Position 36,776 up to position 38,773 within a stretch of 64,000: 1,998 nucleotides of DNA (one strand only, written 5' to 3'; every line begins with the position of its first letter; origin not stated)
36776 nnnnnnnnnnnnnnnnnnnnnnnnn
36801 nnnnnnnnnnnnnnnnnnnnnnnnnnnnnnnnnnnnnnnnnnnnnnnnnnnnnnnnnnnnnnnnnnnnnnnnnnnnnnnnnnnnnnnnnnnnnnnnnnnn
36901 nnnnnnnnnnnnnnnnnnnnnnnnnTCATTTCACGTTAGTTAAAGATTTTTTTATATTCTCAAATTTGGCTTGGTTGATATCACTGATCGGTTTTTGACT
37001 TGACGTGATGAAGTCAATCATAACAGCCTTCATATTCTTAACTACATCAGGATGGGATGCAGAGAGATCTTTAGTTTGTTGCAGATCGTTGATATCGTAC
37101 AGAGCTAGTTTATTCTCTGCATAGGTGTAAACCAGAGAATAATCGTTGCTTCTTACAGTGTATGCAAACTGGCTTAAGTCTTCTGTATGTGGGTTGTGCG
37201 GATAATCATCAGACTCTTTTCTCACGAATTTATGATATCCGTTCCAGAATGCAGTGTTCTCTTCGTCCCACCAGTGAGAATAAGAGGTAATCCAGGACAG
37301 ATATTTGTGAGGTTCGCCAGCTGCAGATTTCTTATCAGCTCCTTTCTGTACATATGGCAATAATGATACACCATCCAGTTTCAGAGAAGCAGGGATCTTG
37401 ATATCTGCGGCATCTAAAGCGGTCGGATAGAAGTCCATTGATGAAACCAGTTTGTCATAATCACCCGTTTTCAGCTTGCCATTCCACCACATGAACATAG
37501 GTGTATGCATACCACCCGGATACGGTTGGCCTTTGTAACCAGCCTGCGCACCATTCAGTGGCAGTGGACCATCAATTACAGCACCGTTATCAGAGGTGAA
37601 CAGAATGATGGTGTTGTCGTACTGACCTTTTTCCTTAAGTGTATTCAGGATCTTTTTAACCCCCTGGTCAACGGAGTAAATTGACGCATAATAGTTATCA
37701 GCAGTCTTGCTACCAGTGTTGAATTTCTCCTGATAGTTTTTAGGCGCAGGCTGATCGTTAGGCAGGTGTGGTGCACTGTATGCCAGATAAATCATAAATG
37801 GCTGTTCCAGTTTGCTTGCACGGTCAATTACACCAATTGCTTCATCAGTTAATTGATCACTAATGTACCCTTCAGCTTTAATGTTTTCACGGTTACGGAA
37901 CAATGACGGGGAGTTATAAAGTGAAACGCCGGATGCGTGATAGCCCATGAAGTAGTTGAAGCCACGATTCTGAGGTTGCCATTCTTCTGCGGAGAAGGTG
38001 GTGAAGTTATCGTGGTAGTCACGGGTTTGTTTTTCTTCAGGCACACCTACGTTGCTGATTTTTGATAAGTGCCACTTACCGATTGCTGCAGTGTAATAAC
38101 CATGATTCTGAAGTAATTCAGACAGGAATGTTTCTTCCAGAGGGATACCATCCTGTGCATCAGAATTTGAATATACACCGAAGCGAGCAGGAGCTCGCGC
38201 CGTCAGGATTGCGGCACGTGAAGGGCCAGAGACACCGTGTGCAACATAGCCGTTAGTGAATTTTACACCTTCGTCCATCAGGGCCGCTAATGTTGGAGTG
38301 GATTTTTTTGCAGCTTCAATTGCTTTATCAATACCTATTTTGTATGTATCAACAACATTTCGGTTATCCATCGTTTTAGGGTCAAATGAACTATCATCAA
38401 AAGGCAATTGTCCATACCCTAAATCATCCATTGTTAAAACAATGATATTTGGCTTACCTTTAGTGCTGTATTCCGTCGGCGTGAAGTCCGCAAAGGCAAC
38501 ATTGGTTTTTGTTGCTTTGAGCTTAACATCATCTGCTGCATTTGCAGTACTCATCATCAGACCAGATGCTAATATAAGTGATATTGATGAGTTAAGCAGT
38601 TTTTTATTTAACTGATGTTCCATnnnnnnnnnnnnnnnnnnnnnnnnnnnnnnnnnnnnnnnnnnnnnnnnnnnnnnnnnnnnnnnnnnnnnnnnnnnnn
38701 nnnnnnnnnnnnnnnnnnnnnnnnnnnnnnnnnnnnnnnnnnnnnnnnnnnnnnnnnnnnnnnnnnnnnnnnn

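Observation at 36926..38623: Ser-type sulfatase without a linked maturase gene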

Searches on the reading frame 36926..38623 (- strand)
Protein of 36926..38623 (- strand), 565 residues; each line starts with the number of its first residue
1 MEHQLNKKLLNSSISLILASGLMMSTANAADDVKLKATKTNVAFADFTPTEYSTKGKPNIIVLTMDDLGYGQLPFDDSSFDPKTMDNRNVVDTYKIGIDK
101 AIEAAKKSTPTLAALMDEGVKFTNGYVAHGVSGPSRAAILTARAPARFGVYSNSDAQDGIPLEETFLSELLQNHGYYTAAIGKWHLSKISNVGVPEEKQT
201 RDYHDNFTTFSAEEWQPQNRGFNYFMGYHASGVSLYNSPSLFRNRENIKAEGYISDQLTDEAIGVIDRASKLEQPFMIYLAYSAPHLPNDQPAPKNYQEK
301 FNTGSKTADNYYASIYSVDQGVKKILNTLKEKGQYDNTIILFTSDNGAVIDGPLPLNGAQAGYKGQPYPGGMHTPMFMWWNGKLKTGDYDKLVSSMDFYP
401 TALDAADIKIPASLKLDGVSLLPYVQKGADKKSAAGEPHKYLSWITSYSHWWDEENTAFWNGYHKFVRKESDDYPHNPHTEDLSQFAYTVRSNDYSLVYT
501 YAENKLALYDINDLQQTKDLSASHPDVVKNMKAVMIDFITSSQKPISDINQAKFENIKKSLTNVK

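Call 3: search_protein_families(library=pfam, proteins=[window:36926-38623:-], max_evalue=0.01)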
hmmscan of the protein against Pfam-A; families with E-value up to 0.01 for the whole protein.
window:36926-38623:- (565 aa): 4 families
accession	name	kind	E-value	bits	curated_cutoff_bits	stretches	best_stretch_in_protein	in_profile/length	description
PF00884.28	Sulfatase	-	1.9e-65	221.6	25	1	58-408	1-301/301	Sulfatase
PF16347.10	SGSH_C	-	7e-09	36.5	29.3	1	369-432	13-75/154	N-sulphoglucosamine sulphohydrolase, C-terminal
PF01663.27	Phosphodiest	-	3.3e-06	27.4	23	1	105-348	17-221/342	Type I phosphodiesterase / nucleotide pyrophosphatase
PF02995.22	DUF229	-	0.0032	16.7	25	1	306-348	301-343/496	Protein of unknown function (DUF229)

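Call 4: search_protein_families(library=ncbifam, proteins=[window:36926-38623:-], max_evalue=0.01)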
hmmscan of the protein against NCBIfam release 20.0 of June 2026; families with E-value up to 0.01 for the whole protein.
window:36926-38623:- (565 aa): 6 families
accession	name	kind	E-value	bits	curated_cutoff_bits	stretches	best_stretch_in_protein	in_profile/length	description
NF010322.0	PRK13759.1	equivalog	9.4e-36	123.3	481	2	306-427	265-382/486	arylsulfatase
TIGR03417.1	chol_sulfatase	equivalog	6.8e-27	94.5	433.45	2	308-437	252-376/500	choline-sulfatase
NF045661.1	HdlasePehA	equivalog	3.1e-18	65.7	900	2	310-431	283-398/506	phosphoric/sulfuric ester hydrolase PehA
NF052527.1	Mn_arylsulf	exception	3e-17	62.7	850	2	308-421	264-371/479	manganese-dependent arylsulfatase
NF053595.1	LptchSynLtaSGpos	equivalog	1.1e-08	34.2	970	1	245-346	367-465/626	lipoteichoic acid synthase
NF038282.1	LapC_YejM_PbgA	exception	6.3e-05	21.5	825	1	302-352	405-455/584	LPS biosynthesis-modulating metalloenzyme YejM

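Call 8: search_solved_structures(query=window:36926-38623:-, max_evalue=1e-10, show_alignments=3)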
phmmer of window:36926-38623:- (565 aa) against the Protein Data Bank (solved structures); distinct sequences matched with E-value up to 1e-10: 68 (the best 60 are shown).
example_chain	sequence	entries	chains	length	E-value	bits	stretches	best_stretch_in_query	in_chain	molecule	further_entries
9hh2_A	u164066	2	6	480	1.1e-56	195.9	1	109-429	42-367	Sulfatase, family S1-19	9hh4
9hh3_A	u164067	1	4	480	2.8e-56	194.5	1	109-429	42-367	Sulfatase, family S1-19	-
6bia_A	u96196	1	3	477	4e-49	170.9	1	109-428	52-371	Sulfatase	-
6b0k_A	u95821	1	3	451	7e-49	170.1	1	109-428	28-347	Iota-carrageenan sulfatase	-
6b0j_A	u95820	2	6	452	7.1e-49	170.1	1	109-428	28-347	Iota-carrageenan sulfatase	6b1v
6psm_A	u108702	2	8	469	8.9e-43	149.9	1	107-444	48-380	exo-4S-kappa carrageenan S1 sulfatase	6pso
6prm_A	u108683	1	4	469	2.3e-42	148.6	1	107-444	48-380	exo-4S-kappa carrageenan S1 sulfatase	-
9fo1_A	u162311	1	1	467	5.3e-38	134.2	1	213-430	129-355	k-carrageenan sulfatase S1_16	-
7oza_AAA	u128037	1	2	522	3.3e-34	121.7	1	167-428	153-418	Putative secreted sulfatase ydeN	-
6uss_A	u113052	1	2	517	5.7e-34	120.9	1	163-432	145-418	Sulfatase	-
7stt_A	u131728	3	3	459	1.7e-33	119.3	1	108-429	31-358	N-acetylgalactosamine-6-sulfatase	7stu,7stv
4fdi_A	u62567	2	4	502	2.8e-32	115.3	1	106-428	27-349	N-acetylgalactosamine-6-sulfatase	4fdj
7p24_AAA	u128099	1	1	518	3.5e-29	105.1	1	107-189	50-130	Mucin-desulfating sulfatase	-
9s03_A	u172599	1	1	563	9e-29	103.7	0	108-188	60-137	Putative sulfatase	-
3ed4_A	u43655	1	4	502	1.6e-28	102.9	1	108-432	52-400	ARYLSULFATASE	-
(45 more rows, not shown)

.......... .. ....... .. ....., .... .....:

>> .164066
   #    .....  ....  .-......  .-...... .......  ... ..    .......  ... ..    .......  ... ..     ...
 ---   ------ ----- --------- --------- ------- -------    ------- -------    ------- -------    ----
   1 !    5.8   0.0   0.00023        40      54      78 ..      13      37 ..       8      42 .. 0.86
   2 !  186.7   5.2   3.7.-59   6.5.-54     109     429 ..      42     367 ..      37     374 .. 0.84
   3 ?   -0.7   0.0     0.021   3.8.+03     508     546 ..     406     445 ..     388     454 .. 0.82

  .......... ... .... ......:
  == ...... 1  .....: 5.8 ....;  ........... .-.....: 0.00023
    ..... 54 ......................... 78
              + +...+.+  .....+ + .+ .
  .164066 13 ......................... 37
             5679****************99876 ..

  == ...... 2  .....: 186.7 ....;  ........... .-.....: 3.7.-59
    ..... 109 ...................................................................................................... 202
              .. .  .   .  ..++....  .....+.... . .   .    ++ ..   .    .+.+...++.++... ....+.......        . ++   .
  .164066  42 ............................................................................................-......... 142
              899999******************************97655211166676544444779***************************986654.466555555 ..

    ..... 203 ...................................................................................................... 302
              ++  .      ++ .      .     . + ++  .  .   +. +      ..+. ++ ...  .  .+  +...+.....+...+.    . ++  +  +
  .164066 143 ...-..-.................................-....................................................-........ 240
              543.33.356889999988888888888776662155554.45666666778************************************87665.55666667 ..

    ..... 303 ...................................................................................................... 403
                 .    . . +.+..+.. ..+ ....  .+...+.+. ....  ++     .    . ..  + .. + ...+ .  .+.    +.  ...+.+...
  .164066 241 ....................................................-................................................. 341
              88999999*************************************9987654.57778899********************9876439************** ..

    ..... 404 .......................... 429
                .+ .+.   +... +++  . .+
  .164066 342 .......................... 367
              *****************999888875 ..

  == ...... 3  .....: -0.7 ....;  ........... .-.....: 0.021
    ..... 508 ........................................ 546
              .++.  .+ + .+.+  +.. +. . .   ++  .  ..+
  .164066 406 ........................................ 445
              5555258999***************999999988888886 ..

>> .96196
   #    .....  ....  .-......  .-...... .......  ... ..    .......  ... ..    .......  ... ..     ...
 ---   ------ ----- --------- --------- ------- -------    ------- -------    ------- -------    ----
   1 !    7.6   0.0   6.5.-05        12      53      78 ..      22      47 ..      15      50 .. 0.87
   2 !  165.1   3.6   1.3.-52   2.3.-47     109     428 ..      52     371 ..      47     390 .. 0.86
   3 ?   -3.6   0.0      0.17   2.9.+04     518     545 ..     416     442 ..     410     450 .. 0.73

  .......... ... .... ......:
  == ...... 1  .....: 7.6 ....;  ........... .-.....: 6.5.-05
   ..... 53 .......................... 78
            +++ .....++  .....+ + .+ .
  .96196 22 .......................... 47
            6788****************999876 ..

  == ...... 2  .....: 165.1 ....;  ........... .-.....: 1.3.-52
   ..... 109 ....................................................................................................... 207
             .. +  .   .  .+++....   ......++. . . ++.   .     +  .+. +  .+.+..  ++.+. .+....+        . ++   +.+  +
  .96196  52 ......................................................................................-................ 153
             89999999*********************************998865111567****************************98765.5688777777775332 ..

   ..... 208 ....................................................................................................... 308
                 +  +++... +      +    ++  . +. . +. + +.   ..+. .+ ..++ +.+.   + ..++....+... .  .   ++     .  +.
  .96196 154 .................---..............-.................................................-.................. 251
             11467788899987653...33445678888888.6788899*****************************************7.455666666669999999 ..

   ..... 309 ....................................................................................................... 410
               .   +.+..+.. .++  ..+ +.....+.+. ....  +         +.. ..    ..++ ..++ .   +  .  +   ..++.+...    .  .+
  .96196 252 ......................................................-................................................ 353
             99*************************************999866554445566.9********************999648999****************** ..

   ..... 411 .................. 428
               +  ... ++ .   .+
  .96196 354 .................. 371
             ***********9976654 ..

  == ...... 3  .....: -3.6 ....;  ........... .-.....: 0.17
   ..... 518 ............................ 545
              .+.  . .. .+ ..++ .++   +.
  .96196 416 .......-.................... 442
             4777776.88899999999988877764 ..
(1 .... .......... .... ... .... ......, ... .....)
